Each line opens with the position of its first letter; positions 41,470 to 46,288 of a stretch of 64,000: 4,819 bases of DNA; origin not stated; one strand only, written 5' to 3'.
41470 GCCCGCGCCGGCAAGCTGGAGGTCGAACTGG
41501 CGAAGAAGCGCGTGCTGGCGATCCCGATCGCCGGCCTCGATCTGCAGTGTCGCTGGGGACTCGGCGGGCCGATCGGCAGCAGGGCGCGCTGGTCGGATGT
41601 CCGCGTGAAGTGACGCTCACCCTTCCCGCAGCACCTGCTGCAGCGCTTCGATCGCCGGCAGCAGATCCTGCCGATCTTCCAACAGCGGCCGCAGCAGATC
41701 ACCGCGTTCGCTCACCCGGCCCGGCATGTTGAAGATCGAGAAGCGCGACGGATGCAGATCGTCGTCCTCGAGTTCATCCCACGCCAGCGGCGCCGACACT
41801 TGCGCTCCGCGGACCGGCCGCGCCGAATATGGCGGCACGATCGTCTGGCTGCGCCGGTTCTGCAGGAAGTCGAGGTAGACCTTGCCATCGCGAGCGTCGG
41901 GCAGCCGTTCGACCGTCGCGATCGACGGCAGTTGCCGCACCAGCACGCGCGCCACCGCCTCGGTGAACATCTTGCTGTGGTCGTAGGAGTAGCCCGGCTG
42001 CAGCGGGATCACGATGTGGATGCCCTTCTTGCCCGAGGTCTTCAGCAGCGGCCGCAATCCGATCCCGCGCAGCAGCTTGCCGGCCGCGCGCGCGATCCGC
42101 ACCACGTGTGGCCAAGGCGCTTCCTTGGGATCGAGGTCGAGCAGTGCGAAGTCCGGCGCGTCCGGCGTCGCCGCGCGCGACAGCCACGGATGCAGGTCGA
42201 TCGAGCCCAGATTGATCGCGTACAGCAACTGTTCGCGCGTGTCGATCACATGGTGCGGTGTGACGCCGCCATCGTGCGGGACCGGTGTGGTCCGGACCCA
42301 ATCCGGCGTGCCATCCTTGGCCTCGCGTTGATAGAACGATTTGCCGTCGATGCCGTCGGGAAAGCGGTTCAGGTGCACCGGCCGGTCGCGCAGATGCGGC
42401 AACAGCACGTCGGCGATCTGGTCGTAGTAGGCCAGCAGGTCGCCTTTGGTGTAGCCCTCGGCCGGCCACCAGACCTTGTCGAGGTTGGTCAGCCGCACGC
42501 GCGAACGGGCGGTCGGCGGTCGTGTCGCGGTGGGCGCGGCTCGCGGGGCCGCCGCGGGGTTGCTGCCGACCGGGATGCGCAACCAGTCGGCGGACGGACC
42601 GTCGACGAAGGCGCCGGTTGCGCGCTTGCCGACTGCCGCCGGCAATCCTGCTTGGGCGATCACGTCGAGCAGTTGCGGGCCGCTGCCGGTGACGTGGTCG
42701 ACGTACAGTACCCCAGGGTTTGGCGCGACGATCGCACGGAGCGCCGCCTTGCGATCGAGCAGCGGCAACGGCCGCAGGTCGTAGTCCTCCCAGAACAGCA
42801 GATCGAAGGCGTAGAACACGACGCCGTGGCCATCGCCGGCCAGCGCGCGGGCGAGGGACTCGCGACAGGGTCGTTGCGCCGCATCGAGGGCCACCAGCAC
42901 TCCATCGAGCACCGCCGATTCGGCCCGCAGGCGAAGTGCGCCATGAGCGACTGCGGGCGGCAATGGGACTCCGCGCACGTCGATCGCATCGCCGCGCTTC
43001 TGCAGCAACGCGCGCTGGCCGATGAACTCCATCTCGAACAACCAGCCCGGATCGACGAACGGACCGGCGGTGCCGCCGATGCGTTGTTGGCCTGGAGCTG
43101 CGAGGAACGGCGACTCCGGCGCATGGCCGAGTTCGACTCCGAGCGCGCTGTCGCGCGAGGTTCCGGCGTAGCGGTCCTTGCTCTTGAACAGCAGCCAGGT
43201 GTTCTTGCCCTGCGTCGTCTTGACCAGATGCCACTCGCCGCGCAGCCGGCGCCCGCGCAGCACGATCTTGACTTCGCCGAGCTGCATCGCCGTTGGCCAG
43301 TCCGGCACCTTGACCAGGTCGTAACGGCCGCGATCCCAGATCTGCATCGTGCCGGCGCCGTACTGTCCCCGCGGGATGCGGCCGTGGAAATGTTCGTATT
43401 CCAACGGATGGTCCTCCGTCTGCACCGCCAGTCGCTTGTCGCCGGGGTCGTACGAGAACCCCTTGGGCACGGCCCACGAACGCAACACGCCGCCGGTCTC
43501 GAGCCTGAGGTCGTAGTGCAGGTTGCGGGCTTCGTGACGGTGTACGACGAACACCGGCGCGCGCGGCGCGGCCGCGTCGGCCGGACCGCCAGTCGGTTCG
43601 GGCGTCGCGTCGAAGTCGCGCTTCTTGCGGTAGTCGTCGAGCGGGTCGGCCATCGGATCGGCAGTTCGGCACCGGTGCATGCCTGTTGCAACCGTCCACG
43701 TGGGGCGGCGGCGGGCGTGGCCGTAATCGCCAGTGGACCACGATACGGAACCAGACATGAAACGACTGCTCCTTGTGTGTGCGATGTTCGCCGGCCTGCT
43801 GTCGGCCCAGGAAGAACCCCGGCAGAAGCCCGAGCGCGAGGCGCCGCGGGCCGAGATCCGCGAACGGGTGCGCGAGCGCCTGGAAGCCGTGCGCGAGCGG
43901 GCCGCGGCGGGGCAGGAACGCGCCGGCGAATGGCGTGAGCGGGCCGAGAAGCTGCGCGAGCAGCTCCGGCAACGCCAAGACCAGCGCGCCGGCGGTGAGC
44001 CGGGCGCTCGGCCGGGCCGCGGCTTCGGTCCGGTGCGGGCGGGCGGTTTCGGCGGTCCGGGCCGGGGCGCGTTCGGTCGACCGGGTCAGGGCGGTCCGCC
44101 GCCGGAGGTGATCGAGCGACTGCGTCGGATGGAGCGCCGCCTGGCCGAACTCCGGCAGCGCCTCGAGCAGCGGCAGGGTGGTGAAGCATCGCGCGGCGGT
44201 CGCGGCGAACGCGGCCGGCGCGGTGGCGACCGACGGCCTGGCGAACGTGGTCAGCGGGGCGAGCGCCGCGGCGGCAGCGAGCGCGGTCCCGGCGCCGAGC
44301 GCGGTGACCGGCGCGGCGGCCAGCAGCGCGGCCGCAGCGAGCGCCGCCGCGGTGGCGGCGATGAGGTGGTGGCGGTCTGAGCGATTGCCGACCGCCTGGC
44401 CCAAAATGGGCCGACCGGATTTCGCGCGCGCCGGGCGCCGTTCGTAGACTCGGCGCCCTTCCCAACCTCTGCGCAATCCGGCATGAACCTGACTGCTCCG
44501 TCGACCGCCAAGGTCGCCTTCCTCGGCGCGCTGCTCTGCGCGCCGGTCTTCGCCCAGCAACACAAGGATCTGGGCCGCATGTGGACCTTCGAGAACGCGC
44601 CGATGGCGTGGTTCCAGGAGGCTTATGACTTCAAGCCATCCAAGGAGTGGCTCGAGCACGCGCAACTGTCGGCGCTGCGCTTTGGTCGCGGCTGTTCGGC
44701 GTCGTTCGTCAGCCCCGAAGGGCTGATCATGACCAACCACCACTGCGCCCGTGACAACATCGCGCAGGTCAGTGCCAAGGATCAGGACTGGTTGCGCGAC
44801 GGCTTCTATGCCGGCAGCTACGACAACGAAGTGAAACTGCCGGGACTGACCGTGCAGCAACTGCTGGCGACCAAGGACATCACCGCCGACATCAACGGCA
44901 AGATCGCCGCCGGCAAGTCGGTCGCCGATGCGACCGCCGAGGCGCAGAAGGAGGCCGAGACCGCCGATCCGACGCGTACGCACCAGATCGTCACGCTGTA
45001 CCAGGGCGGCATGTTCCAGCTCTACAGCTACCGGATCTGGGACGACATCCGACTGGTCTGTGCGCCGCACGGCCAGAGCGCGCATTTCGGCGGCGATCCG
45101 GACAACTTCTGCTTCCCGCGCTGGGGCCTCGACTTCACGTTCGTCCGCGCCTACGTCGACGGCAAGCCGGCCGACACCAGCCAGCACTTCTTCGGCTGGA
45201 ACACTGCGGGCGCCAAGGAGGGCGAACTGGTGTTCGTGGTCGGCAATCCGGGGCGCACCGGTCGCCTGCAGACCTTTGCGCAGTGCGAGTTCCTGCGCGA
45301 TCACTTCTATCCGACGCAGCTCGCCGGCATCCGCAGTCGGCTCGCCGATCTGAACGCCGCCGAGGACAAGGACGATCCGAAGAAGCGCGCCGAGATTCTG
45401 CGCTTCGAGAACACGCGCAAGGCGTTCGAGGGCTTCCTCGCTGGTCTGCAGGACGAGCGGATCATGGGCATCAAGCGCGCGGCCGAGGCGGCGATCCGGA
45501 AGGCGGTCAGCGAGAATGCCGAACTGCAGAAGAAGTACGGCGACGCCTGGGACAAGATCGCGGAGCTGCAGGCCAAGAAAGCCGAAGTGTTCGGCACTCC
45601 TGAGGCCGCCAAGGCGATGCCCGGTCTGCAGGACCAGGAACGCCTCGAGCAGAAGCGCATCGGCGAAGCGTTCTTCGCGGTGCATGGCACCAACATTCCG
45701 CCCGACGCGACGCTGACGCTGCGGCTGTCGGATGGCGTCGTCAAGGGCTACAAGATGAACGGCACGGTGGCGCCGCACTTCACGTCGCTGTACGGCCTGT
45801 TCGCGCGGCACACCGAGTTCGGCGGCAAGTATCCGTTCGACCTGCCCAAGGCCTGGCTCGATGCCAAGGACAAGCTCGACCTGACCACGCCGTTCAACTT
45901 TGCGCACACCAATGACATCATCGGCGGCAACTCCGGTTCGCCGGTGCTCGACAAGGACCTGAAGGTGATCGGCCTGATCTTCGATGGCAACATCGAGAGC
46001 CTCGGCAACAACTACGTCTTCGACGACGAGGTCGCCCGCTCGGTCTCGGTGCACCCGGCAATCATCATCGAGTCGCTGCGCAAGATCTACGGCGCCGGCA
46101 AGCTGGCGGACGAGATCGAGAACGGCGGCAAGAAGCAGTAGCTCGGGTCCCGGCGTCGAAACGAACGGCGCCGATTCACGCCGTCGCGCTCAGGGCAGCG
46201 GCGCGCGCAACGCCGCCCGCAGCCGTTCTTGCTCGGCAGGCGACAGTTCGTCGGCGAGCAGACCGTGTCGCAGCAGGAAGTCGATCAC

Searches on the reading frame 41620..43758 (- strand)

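Call 54: search_protein_families(library=pfam, proteins=[window:41620-43758:-], max_evalue=0.00001)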
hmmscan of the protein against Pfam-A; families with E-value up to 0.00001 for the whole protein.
window:41620-43758:- (713 aa): 2 families
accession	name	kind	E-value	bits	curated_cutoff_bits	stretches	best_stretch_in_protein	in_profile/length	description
PF21686.3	LigD_Prim-Pol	-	4.6e-84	282.4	27.4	1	437-688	1-253/254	LigD, primase-polymerase domain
PF13298.12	LigD_N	-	4.9e-40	136.4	31.1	1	73-180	1-107/107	DNA Ligase D 3'-phosphoesterase domain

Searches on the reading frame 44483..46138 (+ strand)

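Call 54: search_protein_families(library=pfam, proteins=[window:44483-46138:+], max_evalue=0.00001)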
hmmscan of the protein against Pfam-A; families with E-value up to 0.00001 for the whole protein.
window:44483-46138:+ (552 aa): 2 families
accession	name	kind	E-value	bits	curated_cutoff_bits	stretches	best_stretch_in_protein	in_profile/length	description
PF10459.15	Peptidase_S46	-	8e-154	514.4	22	2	29-369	2-365/698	Peptidase S46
PF13365.12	Trypsin_2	-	2.5e-09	38.4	27.6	0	474-498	120-144/144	Trypsin-like peptidase domain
